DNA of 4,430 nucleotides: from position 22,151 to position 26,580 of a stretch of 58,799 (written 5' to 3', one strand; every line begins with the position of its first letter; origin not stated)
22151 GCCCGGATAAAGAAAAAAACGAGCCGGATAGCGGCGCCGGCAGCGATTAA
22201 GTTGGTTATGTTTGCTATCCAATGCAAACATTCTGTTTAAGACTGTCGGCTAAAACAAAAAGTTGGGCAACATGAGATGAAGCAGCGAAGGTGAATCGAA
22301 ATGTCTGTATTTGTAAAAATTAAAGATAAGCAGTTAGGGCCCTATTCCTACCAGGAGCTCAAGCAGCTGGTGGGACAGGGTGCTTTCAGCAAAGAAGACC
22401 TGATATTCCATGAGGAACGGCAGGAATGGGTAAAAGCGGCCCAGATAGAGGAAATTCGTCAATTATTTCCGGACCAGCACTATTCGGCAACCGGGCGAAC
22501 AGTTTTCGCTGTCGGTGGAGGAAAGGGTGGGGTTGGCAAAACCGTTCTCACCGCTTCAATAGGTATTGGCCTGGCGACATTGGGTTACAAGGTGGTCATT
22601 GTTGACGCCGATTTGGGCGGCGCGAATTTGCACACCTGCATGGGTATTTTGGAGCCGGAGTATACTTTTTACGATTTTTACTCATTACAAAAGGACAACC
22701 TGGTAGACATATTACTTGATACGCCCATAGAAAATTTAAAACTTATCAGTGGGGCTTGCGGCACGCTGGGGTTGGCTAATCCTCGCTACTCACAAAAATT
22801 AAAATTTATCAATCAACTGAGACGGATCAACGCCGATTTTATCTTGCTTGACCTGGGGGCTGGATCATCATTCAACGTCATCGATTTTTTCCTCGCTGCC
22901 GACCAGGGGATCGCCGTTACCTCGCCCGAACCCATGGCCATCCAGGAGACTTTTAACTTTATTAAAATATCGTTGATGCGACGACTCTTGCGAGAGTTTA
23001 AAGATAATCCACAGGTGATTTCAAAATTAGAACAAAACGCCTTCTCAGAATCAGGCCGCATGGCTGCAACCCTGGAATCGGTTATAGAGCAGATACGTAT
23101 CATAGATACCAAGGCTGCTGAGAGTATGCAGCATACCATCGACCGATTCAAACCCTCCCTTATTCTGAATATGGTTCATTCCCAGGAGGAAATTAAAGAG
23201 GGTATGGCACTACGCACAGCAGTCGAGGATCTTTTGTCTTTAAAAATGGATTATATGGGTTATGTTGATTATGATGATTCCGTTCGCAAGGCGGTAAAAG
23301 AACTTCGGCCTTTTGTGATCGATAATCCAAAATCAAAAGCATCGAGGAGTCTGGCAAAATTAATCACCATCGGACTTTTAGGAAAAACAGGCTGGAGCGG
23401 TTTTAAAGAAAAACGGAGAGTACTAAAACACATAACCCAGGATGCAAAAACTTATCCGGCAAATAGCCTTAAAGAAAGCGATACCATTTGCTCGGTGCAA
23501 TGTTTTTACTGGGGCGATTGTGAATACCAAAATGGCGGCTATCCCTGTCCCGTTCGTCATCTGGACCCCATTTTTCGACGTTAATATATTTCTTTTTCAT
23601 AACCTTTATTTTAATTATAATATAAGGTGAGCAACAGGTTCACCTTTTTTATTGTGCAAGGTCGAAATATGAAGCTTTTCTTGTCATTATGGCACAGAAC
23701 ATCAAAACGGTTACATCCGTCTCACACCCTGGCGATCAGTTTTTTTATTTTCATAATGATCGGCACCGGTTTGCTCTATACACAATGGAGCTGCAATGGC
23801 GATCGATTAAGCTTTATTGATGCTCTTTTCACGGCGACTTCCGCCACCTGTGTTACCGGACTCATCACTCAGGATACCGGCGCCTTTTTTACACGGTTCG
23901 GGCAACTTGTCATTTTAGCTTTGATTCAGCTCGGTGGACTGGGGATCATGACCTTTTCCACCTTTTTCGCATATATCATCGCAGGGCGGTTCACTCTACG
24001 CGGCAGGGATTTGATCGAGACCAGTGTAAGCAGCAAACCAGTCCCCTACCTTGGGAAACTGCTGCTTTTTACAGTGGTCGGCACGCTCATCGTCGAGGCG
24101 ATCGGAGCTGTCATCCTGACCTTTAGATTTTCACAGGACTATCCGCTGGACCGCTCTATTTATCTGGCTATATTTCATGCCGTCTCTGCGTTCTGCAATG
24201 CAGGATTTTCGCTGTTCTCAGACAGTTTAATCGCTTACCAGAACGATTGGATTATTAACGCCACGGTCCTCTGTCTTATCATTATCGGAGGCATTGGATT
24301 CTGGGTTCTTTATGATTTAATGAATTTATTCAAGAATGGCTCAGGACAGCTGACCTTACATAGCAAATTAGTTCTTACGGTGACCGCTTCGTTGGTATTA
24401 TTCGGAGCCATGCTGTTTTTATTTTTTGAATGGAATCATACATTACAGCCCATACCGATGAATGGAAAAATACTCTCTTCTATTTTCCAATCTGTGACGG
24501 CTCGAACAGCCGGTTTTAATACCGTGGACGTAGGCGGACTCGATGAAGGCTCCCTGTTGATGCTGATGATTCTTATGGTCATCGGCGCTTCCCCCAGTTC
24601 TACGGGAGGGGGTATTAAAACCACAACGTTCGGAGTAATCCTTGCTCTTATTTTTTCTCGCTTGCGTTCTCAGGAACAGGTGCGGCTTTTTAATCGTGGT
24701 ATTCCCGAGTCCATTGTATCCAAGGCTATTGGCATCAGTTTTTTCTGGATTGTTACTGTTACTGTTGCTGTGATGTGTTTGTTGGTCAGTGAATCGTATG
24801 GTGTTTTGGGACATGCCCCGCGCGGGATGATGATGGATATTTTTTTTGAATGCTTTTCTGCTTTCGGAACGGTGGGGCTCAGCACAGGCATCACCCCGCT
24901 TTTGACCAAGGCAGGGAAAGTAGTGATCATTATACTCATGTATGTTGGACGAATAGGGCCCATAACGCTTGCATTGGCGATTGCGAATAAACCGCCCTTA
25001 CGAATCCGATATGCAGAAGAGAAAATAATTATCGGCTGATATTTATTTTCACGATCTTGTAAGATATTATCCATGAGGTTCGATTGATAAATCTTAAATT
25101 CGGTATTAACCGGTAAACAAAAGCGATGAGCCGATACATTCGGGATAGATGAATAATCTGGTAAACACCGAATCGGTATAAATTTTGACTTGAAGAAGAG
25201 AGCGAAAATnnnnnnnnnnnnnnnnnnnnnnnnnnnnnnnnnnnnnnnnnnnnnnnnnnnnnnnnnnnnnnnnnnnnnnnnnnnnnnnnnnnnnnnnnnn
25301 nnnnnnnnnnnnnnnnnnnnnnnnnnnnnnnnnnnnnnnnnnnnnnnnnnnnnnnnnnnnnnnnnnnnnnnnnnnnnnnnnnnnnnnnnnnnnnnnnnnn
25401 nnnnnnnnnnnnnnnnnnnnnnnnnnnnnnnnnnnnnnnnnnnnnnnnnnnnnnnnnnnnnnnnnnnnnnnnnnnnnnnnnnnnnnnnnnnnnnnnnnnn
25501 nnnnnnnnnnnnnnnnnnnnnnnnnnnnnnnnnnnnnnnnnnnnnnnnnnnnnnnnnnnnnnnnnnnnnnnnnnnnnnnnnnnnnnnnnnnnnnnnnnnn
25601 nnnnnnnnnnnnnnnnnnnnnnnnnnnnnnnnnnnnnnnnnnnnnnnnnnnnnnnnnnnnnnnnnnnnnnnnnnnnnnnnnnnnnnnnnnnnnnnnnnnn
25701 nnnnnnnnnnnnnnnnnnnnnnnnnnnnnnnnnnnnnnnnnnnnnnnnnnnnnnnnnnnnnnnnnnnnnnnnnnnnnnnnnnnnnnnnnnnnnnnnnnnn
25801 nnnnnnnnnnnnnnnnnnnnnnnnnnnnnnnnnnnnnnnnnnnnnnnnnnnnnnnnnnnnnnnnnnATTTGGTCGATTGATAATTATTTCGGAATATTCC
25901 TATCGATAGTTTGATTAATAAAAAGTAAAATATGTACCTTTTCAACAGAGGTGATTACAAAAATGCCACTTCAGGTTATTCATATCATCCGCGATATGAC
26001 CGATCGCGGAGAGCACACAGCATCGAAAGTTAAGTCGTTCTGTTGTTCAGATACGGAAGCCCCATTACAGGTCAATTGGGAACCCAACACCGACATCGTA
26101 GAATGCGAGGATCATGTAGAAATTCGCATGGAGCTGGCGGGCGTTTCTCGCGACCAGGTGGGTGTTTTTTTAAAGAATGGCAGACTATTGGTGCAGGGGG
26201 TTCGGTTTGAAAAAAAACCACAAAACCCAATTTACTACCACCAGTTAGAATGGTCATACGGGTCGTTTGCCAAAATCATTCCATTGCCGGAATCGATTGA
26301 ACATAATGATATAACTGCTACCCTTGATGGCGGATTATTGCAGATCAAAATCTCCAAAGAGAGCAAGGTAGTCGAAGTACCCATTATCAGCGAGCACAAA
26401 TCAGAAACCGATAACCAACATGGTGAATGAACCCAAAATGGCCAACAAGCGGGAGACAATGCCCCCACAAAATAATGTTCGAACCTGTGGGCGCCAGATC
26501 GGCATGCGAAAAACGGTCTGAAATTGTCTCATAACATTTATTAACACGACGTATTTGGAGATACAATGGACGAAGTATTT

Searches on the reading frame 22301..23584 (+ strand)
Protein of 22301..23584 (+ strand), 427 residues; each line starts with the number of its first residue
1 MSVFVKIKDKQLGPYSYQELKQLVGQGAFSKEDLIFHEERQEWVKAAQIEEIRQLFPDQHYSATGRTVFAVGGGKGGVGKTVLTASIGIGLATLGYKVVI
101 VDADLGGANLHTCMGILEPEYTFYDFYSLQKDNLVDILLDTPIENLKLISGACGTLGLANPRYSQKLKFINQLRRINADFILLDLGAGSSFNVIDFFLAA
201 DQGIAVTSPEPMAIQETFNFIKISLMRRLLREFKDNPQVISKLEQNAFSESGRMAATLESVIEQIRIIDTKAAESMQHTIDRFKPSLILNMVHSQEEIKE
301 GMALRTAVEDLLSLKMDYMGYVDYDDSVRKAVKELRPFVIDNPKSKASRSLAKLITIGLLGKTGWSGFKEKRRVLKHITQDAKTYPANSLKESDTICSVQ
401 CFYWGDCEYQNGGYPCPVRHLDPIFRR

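Call 11: search_protein_families(library=pfam, proteins=[window:22301-23584:+])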
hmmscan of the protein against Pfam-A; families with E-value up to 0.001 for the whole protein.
window:22301-23584:+ (427 aa): 5 families
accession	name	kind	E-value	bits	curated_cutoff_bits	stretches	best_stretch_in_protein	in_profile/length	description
PF01656.29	CbiA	-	5.4e-14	52.7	25.4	1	70-337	2-124/125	CobQ/CobB/MinD/ParA nucleotide binding domain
PF10609.15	ParA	-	6.4e-13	49.1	27.1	1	67-216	4-152/246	NUBPL iron-transfer P-loop NTPase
PF13614.12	AAA_31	-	4.2e-12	46.8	27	1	68-220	3-160/177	AAA domain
PF14237.11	GYF_2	-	2.1e-09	37.5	25.8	1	4-51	2-49/50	GYF domain 2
PF02374.21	ArsA_ATPase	-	5e-05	23.1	24.3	1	72-104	6-38/305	Anion-transporting ATPase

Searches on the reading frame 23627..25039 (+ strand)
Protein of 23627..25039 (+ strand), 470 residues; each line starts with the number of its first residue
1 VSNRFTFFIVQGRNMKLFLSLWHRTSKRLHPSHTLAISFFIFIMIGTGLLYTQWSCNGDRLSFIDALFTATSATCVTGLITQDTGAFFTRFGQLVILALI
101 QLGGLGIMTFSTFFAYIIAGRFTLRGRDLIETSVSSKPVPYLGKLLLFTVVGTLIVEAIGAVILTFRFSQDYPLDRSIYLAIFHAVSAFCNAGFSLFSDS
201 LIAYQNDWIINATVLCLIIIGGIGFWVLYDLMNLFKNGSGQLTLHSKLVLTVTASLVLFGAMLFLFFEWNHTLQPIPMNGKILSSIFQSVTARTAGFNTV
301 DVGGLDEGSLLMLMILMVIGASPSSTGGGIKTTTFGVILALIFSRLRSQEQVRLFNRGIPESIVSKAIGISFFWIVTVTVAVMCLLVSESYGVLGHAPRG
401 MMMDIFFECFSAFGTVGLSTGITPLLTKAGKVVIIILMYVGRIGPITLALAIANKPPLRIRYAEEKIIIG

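Call 11: search_protein_families(library=pfam, proteins=[window:23627-25039:+])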
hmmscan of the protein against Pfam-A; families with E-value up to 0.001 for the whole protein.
window:23627-25039:+ (470 aa): 1 family
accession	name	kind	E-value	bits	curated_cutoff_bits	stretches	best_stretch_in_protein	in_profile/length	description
PF02386.22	TrkH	-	1.3e-59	202.5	27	1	28-453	32-491/502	Cation transport protein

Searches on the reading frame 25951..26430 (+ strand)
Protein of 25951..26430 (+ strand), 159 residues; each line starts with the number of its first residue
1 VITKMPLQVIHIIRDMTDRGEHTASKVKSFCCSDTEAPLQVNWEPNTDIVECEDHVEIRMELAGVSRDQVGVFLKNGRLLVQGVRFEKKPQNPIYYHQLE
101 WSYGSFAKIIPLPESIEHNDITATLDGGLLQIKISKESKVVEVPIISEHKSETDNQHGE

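Call 11: search_protein_families(library=pfam, proteins=[window:25951-26430:+])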
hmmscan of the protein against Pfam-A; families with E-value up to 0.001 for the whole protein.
window:25951-26430:+ (159 aa): 1 family
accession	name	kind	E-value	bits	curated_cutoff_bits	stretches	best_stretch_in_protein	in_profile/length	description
PF00011.27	HSP20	-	9.3e-14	51.8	20.8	1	48-140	1-91/102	Hsp20/alpha crystallin family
